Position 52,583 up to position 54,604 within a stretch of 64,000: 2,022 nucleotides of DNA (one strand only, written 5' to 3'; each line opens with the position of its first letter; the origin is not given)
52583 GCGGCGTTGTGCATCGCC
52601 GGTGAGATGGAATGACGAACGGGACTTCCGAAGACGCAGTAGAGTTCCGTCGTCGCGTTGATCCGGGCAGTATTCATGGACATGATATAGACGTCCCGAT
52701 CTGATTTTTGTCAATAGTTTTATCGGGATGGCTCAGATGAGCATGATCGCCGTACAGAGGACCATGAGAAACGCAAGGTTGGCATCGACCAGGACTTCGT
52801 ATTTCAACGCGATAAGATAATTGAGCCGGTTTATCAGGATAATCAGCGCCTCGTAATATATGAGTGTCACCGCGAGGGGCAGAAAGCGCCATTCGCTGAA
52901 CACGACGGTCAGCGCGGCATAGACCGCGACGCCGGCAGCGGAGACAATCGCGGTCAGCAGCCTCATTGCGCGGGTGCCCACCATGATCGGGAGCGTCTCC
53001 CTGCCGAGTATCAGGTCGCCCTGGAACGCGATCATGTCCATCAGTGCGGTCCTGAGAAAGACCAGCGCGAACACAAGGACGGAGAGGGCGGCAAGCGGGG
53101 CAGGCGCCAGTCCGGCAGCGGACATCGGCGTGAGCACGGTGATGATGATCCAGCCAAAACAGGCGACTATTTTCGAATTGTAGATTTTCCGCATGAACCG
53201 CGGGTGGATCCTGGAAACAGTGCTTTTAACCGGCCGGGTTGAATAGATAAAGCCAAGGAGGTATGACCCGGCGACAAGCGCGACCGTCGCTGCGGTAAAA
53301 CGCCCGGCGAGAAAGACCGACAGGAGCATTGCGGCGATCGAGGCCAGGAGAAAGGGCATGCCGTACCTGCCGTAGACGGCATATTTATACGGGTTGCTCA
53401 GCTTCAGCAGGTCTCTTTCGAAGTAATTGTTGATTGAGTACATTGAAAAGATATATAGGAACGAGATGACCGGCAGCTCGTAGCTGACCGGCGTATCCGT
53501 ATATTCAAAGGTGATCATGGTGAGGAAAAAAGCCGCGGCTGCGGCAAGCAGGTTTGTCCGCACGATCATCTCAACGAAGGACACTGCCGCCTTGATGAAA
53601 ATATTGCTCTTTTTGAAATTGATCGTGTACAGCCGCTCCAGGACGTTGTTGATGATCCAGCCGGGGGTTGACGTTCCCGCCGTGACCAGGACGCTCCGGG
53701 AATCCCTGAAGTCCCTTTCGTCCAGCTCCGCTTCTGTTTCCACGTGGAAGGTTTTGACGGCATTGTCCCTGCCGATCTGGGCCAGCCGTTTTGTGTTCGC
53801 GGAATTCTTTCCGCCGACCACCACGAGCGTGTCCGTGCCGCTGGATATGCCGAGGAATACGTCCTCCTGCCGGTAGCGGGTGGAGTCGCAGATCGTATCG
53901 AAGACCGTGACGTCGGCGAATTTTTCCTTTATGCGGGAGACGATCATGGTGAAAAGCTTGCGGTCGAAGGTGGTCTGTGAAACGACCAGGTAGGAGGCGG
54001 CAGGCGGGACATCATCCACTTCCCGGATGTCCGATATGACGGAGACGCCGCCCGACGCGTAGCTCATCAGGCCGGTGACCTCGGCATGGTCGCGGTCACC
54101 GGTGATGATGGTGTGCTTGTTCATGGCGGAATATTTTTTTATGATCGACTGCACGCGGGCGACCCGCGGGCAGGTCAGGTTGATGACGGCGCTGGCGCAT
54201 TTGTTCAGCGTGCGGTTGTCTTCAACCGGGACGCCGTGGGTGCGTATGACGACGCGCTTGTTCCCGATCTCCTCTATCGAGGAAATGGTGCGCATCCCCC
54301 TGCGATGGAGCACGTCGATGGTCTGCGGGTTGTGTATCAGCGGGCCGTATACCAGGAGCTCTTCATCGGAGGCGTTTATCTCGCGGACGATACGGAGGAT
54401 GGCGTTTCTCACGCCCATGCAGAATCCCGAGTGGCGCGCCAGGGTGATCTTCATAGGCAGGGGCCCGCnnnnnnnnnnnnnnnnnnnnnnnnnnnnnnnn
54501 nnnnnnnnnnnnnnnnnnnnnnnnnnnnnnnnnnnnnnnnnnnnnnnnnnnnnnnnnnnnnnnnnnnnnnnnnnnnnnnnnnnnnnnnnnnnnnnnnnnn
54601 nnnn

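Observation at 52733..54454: Single-ORF fusion of IspH (makes IPP/DMAPP) with a UbiA-superfamily membrane prenyltransferase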

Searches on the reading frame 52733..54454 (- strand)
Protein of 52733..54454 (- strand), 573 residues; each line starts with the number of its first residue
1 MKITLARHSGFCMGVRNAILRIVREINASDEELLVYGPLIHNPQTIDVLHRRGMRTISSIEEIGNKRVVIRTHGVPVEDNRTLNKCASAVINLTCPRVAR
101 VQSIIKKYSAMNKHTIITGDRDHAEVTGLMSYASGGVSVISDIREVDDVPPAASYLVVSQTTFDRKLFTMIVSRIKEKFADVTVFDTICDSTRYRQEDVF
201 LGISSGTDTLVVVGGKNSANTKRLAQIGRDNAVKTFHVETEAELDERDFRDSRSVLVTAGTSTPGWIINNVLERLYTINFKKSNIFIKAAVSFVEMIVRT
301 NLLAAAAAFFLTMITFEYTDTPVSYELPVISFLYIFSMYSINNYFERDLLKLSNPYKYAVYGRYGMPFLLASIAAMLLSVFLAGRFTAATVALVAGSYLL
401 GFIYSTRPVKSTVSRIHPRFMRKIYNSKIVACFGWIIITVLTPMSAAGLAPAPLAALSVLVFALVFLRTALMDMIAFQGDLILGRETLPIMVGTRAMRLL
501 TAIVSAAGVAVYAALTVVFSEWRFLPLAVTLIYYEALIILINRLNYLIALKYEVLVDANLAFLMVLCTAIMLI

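Call 3: search_protein_families(library=pfam, proteins=[window:52733-54454:-], max_evalue=1)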
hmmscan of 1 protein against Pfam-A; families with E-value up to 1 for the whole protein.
window:52733-54454:- (573 aa): 3 families
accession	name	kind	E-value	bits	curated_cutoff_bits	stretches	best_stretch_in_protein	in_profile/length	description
PF02401.23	LYTB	-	6.1e-78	262.2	24.5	1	3-275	1-266/267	LytB protein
PF01040.23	UbiA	-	2.1e-05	24.4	34.2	1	329-532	27-222/250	UbiA prenyltransferase family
PF20664.2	DUF6814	-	0.085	13.5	25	0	401-449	9-57/71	Family of unknown function (DUF6814)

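Call 4: search_protein_families(library=ncbifam, proteins=[window:52733-54454:-], max_evalue=1)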
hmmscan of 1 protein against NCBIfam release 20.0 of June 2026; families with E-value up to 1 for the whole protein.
window:52733-54454:- (573 aa): 10 families
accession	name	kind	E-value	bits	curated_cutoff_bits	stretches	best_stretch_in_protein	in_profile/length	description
NF000907.0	PRK00087.1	equivalog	1.5e-79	267.9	624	1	1-279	1-279/671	bifunctional 4-hydroxy-3-methylbut-2-enyl diphosphate reductase/30S ribosomal protein S1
NF002187.0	PRK01045.1-1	equivalog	1.9e-73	247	276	1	1-278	1-278/282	4-hydroxy-3-methylbut-2-enyl diphosphate reductase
TIGR00216.1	ispH_lytB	equivalog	3.2e-72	243.1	187.85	1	2-276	1-280/282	4-hydroxy-3-methylbut-2-enyl diphosphate reductase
NF009024.0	PRK12360.1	equivalog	1.1e-70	238.2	387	1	1-275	1-278/281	4-hydroxy-3-methylbut-2-enyl diphosphate reductase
NF002190.0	PRK01045.1-4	subfamily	3.8e-45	154.2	389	1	1-277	7-291/321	4-hydroxy-3-methylbut-2-enyl diphosphate reductase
NF002188.0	PRK01045.1-2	equivalog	6.3e-44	150.3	420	1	1-282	1-288/315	4-hydroxy-3-methylbut-2-enyl diphosphate reductase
NF002189.0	PRK01045.1-3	equivalog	1e-38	133.1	444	1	2-284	15-302/326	4-hydroxy-3-methylbut-2-enyl diphosphate reductase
NF009911.0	PRK13371.1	equivalog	4.8e-36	124.7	440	2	2-149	56-210/405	4-hydroxy-3-methylbut-2-enyl diphosphate reductase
NF005742.0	PRK07566.1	equivalog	1.6e-05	24.1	313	1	340-529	84-268/315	chlorophyll synthase ChlG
NF002712.0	PRK02542.1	equivalog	0.13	11.7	220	1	336-382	39-84/188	photosystem I assembly protein Ycf4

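Call 6: search_solved_structures(query=window:52733-54454:-, max_evalue=1)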
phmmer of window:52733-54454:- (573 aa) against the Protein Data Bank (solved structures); distinct sequences matched with E-value up to 1: 13.
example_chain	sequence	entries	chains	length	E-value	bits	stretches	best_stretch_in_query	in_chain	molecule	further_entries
3dnf_A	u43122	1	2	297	6.9e-47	163.5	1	3-277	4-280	4-hydroxy-3-methylbut-2-enyl diphosphate reductase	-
4h4c_A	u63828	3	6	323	1.8e-26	96.2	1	1-278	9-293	4-hydroxy-3-methylbut-2-enyl diphosphate reductase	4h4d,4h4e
3urk_A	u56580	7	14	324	1.8e-26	96.2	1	1-278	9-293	4-hydroxy-3-methylbut-2-enyl diphosphate reductase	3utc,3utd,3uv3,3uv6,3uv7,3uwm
3ke8_A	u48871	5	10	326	1.8e-26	96.1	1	1-278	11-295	4-hydroxy-3-methylbut-2-enyl diphosphate reductase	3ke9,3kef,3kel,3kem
4eb3_A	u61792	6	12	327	1.9e-26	96.1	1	1-278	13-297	4-hydroxy-3-methylbut-2-enyl diphosphate reductase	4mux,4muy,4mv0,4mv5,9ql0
3f7t_A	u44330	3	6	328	1.9e-26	96.1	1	1-278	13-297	4-hydroxy-3-methylbut-2-enyl diphosphate reductase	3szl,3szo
3zgl_A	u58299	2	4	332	2e-26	96.1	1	1-278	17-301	4-HYDROXY-3-METHYLBUT-2-ENYL DIPHOSPHATE REDUCTASE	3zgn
3szu_A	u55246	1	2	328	4.8e-26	94.7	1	1-278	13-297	4-hydroxy-3-methylbut-2-enyl diphosphate reductase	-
3t0f_A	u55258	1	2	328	4.9e-26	94.7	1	1-278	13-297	4-hydroxy-3-methylbut-2-enyl diphosphate reductase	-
3t0g_A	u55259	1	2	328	1.1e-25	93.5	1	1-278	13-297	4-hydroxy-3-methylbut-2-enyl diphosphate reductase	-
4n7b_A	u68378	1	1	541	4.6e-20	75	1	6-266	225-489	LytB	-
9sau_C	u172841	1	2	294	0.048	15.6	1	339-562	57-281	Chlorophyll a synthase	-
9sas_C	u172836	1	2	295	0.048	15.6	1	339-562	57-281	Chlorophyll a synthase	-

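Call 41: predict_structure(alignment_id=A3)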
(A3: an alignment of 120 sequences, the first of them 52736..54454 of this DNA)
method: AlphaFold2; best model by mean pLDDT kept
length: 573 residues; sequences in the alignment: 120
mean_pLDDT: 95.7   pTM: 0.92
mean pLDDT of the five models: 95.7, 95.6, 95.2, 95.2, 94.8
residues with pLDDT >= 90: 534; 70-90: 39; 50-70: 0; < 50: 0
segments of 3 or more residues with pLDDT < 50: none
pLDDT, mean of each block of 10 residues (from residue 1): 97 94 93 93 92 95 96 93 97 96 98 98 95 98 98 98 94 98 97 94 98 94 96 98 97 97 95 96 94 95 98 97 96 98 94 92 97 98 98 98 89 84 88 98 96 96 98 95 92 95 98 97 98 98 95 98 98 95
secondary structure, 60 per line:
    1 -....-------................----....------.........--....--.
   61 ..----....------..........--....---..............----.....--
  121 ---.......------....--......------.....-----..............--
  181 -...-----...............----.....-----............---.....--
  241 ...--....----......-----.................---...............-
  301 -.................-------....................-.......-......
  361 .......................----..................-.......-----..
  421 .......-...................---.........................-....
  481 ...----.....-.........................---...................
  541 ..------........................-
elements in order: E2-5 H13-28 E33-36 H43-51 E54-57 E67-70 H77-86 E89-92 H96-109 E114-118 H124-130 E137-140 H143-148 E155-159 H165-178 E182-184 H190-204 E209-213 H219-230 E234-238 H246-249 E254-259 H265-281 H285-299 H302-318 H326-345 H347-353 H355-383 H388-405 H407-413 H419-427 H429-447 H451-475 H477-483 H488-492 H494-518 H522-542 H549-572

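Call 43: fold_search(model_id=the predicted structure, library=pdb)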
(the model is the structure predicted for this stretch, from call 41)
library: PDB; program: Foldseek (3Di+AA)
matches with E <= 10: 799; with E <= 0.001: 23
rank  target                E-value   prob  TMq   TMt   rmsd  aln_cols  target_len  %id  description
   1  3dnf_B                7.0e-19  1.00  0.44  0.85   2.8       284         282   33  Structure of (E)-4-Hydroxy-3-methyl-but-2-enyl Diphosphate Reductase, the Terminal Enzyme of the Non-Mevalonate Pathwa (released 2008-12-30)
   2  3dnf_A                7.9e-18  1.00  0.41  0.77   4.1       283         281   33  Structure of (E)-4-Hydroxy-3-methyl-but-2-enyl Diphosphate Reductase, the Terminal Enzyme of the Non-Mevalonate Pathwa (released 2008-12-30)
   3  3szu_B                5.1e-17  1.00  0.46  0.84   1.9       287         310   26  IspH:HMBPP complex structure of E126Q mutant (released 2011-11-30)
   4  3t0g_B                5.8e-17  1.00  0.46  0.83   2.1       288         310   27  IspH:HMBPP (substrate) structure of the T167C mutant (released 2011-11-30)
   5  3szu_A                2.8e-16  1.00  0.46  0.83   2.1       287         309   26  IspH:HMBPP complex structure of E126Q mutant (released 2011-11-30)
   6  3f7t_A                3.9e-16  1.00  0.46  0.84   2.0       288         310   26  Structure of active IspH shows a novel fold with a [3Fe-4S] cluster in the catalytic centre (released 2009-07-07)
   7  3t0g_A                4.3e-16  1.00  0.46  0.83   2.1       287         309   26  IspH:HMBPP (substrate) structure of the T167C mutant (released 2011-11-30)
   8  3ke8_A                5.5e-16  1.00  0.46  0.83   2.1       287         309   26  Crystal structure of IspH:HMBPP-complex (released 2010-01-12)
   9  9ql0_A                6.0e-16  1.00  0.46  0.82   1.9       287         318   26  E. coli IspH crystallized in the presence of adenosine hemisulfate (released 2026-04-08)
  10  3t0f_A                1.5e-15  1.00  0.45  0.80   2.2       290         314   28  IspH:HMBPP (substrate) structure of the E126D mutant (released 2011-11-30)
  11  4n7b                  7.1e-15  1.00  0.44  0.77   3.3       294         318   22  Structure of the E-1-hydroxy-2-methyl-but-2-enyl-4-diphosphate reductase from Plasmodium falciparum (released 2013-11-20)
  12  3t0f_B                8.4e-15  1.00  0.45  0.83   1.9       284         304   26  IspH:HMBPP (substrate) structure of the E126D mutant (released 2011-11-30)
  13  4tq3_A                7.9e-06  1.00  0.35  0.63   5.5       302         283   16  Structure of a UbiA homolog from Archaeoglobus fulgidus bound to GPP and Mg2+ (released 2014-07-16)
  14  4tq3_B                1.1e-05  1.00  0.33  0.61   6.1       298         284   17  Structure of a UbiA homolog from Archaeoglobus fulgidus bound to GPP and Mg2+ (released 2014-07-16)
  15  4tq4_A                1.4e-05  1.00  0.34  0.61   5.8       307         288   17  Structure of a UbiA homolog from Archaeoglobus fulgidus bound to DMAPP and Mg2+ (released 2014-07-16)
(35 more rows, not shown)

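Call 48: find_encoding_contigs(protein=window:52733-54454:-, flank=3000, max_places=3)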
Protein window:52733-54454:- (573 aa): no gene with exactly this product is on record in the collection.
